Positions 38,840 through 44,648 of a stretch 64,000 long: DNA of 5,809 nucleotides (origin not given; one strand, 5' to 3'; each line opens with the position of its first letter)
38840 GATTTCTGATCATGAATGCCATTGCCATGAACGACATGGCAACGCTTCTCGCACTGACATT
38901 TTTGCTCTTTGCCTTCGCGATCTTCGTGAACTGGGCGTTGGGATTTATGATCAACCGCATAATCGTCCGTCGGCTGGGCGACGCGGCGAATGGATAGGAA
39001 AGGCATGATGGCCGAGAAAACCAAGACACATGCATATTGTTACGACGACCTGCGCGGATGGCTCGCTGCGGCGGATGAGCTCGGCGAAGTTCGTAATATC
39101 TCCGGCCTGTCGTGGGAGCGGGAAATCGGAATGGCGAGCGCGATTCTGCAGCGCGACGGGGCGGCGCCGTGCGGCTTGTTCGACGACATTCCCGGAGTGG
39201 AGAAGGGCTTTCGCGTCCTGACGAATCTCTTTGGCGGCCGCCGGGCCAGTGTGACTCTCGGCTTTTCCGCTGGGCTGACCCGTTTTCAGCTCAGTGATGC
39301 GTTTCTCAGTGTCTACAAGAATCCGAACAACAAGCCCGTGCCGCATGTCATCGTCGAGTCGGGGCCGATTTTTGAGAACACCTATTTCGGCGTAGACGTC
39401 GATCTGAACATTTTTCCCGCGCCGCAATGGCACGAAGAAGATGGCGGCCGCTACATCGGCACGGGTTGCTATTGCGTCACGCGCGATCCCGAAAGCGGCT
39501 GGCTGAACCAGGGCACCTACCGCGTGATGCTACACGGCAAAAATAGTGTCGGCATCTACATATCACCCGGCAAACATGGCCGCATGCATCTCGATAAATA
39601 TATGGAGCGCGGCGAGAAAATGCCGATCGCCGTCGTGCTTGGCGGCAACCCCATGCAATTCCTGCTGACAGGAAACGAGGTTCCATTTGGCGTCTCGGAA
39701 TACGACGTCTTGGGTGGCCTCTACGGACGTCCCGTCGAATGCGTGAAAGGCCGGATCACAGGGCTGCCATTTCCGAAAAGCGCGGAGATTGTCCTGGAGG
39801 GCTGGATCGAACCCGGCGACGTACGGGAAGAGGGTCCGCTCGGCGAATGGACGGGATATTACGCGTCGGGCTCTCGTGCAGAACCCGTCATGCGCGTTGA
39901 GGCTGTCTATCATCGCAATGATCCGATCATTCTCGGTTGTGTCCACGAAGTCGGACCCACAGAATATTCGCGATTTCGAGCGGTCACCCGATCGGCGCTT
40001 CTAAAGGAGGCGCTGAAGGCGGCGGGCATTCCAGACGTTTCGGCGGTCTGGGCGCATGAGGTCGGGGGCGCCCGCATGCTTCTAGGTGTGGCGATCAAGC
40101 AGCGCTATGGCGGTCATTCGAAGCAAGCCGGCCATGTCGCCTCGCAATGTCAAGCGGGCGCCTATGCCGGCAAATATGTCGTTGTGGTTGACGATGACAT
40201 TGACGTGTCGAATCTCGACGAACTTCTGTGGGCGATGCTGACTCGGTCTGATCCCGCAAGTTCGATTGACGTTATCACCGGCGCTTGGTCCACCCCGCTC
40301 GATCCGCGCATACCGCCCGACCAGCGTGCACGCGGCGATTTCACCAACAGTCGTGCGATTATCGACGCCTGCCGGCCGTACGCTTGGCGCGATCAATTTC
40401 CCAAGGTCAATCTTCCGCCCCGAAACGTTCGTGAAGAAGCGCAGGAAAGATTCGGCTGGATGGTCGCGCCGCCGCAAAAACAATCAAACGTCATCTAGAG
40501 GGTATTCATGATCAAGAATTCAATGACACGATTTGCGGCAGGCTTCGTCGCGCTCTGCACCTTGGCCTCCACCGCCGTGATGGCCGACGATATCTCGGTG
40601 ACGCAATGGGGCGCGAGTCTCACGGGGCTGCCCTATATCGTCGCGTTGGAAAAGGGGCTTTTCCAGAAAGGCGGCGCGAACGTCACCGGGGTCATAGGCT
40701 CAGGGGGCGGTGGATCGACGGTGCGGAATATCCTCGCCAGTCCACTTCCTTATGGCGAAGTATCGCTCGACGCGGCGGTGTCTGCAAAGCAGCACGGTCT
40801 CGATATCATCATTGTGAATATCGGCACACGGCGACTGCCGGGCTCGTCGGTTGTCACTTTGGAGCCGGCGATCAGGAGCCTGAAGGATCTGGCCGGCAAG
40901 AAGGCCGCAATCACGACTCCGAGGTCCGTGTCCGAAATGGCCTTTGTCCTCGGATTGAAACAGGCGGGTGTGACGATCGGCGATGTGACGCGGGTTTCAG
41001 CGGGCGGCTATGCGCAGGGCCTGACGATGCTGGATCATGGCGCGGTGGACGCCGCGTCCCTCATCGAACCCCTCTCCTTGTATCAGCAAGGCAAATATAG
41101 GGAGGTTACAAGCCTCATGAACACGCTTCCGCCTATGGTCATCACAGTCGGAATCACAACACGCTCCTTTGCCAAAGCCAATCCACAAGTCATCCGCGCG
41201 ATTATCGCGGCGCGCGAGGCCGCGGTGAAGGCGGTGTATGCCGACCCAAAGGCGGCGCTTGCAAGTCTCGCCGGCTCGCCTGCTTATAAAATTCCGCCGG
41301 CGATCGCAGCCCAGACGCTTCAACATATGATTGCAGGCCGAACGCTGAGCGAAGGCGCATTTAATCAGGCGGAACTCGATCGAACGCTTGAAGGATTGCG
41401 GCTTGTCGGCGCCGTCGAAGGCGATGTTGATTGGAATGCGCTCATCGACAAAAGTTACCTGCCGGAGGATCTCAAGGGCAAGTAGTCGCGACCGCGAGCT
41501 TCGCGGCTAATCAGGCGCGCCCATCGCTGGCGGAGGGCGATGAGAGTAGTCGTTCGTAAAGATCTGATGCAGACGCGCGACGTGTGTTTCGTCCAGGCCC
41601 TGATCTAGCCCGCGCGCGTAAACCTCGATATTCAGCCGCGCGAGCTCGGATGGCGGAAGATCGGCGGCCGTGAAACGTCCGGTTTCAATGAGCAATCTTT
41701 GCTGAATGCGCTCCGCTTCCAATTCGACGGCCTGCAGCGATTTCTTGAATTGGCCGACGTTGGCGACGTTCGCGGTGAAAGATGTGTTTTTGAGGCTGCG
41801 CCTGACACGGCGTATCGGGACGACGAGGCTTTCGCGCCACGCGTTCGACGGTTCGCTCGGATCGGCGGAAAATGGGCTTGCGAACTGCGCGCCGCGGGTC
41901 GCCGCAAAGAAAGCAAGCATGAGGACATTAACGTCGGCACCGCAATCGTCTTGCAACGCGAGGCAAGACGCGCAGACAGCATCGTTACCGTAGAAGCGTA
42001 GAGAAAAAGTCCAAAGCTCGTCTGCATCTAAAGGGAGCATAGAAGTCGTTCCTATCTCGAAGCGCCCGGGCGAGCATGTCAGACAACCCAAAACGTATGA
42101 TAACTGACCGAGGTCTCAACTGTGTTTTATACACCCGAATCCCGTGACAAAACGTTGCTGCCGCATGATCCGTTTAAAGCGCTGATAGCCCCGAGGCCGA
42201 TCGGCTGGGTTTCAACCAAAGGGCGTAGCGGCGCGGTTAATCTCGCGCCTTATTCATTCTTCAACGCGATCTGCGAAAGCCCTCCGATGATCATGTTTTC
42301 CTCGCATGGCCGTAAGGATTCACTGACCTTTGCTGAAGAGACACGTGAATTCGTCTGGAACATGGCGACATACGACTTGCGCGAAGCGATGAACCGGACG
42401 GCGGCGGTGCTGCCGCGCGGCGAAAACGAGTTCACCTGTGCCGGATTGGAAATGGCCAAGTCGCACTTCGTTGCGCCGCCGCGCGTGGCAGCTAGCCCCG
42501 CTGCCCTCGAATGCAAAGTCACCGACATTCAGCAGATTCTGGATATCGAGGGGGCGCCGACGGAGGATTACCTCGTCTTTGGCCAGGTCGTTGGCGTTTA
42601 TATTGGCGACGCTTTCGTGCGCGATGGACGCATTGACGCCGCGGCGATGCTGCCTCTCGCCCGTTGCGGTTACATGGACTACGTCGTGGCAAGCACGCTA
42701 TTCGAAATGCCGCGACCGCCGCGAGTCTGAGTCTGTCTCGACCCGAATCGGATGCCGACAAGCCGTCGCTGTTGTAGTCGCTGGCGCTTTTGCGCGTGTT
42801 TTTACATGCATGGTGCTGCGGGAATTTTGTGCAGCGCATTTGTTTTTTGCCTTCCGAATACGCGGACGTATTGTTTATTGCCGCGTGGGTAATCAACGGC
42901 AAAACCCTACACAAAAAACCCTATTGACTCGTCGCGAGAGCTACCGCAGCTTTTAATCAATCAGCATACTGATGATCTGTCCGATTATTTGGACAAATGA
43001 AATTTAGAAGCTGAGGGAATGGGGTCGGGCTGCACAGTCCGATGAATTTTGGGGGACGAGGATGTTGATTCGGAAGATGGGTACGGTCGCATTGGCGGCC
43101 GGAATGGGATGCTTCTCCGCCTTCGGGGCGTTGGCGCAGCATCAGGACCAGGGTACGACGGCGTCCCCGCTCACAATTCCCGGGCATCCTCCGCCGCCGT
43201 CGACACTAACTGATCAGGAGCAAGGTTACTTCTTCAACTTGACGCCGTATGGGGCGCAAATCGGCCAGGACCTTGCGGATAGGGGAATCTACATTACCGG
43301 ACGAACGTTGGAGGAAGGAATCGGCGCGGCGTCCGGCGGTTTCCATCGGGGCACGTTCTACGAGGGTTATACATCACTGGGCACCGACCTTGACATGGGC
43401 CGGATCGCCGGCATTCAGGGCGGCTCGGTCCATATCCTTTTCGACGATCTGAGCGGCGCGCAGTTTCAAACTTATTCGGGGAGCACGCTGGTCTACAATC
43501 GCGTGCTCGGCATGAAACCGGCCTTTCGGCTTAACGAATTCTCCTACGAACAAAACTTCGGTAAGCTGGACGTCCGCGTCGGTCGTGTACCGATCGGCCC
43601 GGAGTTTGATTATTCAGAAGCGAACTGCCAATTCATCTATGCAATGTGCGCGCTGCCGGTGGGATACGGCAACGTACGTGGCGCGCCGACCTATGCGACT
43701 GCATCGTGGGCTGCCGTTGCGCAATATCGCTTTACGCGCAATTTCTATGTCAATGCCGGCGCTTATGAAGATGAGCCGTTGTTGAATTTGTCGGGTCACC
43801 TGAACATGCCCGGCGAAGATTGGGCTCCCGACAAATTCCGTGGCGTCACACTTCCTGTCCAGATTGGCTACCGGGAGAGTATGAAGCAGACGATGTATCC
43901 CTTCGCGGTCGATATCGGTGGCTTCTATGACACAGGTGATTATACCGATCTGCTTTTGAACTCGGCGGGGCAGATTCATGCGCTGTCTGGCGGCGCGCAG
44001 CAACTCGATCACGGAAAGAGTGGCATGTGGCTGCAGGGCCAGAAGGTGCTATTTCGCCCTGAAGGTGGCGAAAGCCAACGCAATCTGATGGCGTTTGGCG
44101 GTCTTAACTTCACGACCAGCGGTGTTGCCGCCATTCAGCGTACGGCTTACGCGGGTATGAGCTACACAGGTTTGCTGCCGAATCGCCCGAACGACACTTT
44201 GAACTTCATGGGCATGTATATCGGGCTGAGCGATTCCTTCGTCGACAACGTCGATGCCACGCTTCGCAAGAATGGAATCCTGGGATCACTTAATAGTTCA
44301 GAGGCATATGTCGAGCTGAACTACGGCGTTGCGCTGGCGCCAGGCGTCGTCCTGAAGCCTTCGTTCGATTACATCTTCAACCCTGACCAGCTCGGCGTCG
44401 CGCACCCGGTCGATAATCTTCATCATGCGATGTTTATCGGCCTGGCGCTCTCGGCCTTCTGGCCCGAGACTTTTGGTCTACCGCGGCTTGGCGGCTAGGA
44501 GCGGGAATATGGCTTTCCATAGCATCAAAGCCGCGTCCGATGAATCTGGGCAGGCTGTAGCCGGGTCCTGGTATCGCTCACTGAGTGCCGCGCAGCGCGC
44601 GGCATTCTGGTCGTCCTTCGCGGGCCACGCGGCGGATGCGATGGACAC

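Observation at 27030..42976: Shared TCAG-N4-CTGA operator over three sigma70-like promoters links three operons into one regulon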

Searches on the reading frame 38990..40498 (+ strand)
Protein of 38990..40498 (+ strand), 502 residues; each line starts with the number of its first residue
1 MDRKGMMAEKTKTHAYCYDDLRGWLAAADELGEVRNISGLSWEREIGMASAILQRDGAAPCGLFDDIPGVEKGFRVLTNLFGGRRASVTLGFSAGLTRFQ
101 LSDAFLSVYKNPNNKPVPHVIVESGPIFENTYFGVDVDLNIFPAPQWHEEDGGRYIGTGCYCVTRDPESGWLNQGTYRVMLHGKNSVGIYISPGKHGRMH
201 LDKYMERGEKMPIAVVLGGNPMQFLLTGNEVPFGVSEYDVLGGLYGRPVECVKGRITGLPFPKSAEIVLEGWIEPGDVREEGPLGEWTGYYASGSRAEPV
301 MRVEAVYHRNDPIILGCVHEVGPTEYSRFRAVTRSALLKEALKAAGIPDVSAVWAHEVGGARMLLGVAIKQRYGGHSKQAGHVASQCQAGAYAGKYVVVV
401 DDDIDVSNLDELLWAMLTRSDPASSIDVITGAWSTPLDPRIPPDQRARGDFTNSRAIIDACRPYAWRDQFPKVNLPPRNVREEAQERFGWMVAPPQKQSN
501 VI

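Call 8: search_protein_families(library=pfam, proteins=[window:38990-40498:+])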
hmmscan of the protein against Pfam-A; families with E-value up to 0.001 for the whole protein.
window:38990-40498:+ (502 aa): 3 families
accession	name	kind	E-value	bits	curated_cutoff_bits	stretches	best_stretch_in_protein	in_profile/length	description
PF01977.22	UbiD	-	2.9e-64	216.5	23.3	1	123-317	6-201/206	3-octaprenyl-4-hydroxybenzoate carboxy-lyase Rift-related domain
PF20696.2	UbiD_C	-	8e-29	100.7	24.2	1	330-460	4-127/127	3-octaprenyl-4-hydroxybenzoate carboxy-lyase C-terminal domain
PF20695.2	UbiD_N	-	6.8e-05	23.3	24.3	1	29-85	5-57/78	3-octaprenyl-4-hydroxybenzoate carboxy-lyase N-terminal domain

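Call 10: search_protein_families(library=ncbifam, proteins=[window:38990-40498:+], max_evalue=0.00001)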
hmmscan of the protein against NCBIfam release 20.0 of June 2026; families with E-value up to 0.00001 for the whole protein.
window:38990-40498:+ (502 aa): 7 families
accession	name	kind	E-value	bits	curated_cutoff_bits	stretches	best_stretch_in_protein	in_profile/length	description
TIGR02724.1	phenyl_P_beta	equivalog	2.5e-79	266.8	468.95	1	20-469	2-448/472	phenylphosphate carboxylase subunit beta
TIGR00148.1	TIGR00148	subfamily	1.2e-75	254.9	244.85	1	54-445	33-426/438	UbiD family decarboxylase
NF041204.1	VdcC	exception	1.7e-75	254.2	650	1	18-465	1-440/467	non-oxidative hydroxyarylic acid decarboxylases subunit C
NF041219.1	BagN_FevL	exception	7e-57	193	1000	1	9-430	8-442/502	bagremycin/ferroverdin biosynthesis UbiD family decarboxylase BagN/FevL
TIGR03701.1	mena_SCO4490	equivalog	1.3e-54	185.6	495.9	1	114-431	104-416/433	menaquinone biosynthesis decarboxylase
TIGR02723.1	phenyl_P_alpha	equivalog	1.2e-51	175.9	564.6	1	65-467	57-449/485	phenylphosphate carboxylase subunit alpha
NF008175.0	PRK10922.1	equivalog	4.8e-42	144.1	788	1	18-429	6-430/497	4-hydroxy-3-polyprenylbenzoate decarboxylase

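Call 52: search_solved_structures(query=window:38990-40498:+, max_evalue=1e-20)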
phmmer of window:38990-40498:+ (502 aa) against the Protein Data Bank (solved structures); distinct sequences matched with E-value up to 1e-20: 38.
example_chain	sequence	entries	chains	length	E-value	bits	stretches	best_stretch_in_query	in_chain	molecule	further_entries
7pda_A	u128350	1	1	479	1.6e-103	350.4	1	19-488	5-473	UbiD family decarboxylase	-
7abo_C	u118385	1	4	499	4e-51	177.5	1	56-470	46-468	UbiD-like decarboxylase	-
7abn_D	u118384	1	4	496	1.3e-50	175.8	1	56-470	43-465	UbiD-like decarboxylase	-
4ip2_A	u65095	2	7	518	1.4e-50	175.6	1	56-470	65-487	Aromatic Acid Decarboxylase | PA0254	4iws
7ae4_A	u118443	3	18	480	2.7e-47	164.8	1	16-465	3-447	Phenolic acid decarboxylase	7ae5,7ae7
6da6_A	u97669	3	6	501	4.8e-45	157.4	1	19-438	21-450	UbiD-like decarboxylase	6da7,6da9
7nf0_A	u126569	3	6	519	3.3e-40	141.4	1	106-437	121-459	Ferulic acid decarboxylase 1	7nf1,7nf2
5o3m_A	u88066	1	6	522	3.7e-39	138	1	44-487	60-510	Protocatechuate decarboxylase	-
7ney_A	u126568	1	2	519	5e-39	137.5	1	106-424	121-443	Ferulic acid decarboxylase 1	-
6h6x_B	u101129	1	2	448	9e-39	136.7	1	21-440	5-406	3-polyprenyl-4-hydroxybenzoate decarboxylase and related decarboxylases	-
5m1c_A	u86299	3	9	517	1.6e-38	135.9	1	6-429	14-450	3-octaprenyl-4-hydroxybenzoate carboxy-lyase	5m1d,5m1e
6h6v_A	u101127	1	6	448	3.1e-38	134.9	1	21-440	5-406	3-polyprenyl-4-hydroxybenzoate decarboxylase and related decarboxylases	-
2idb_A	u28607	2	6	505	5.2e-38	134.2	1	15-429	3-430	3-octaprenyl-4-hydroxybenzoate carboxy-lyase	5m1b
5ny5_A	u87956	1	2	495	5.9e-37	130.7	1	44-473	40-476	3,4-dihydroxybenzoate decarboxylase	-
5o3n_A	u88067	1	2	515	6.8e-37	130.5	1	44-473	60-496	3,4-dihydroxybenzoate decarboxylase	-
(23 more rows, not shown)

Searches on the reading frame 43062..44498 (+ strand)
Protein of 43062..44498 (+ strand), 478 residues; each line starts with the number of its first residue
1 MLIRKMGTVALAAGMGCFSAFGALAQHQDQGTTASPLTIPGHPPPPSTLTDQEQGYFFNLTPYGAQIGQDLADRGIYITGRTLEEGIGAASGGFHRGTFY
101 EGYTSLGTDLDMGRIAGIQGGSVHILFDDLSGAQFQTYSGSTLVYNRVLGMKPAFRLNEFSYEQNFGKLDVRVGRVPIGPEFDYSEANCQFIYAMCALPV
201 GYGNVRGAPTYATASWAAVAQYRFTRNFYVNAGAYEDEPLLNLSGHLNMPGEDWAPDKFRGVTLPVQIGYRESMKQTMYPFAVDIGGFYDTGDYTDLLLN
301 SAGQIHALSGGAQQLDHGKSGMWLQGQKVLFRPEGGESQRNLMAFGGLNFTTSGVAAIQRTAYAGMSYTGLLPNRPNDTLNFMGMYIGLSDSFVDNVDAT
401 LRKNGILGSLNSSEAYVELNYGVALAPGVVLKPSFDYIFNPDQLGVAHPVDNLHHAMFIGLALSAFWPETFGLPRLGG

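Call 8: search_protein_families(library=pfam, proteins=[window:43062-44498:+])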
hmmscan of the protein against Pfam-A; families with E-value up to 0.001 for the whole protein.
window:43062-44498:+ (478 aa): 1 family
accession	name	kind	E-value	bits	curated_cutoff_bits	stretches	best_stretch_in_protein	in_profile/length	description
PF04966.18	OprB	-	2.8e-58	198.6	22.9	1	97-461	3-366/372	Carbohydrate-selective porin, OprB family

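Call 54: find_related_loci(query=window:43062-44498:+, collection=metagenome_contigs, flank=4000)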
Query window:43062-44498:+ (478 aa) in metagenome_contigs; peptide patterns used: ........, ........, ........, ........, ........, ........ (x = any residue, [..] = any of these).
23 stretches matched a pattern, but none encodes a relative of the query by tblastn (E <= 1e-3).
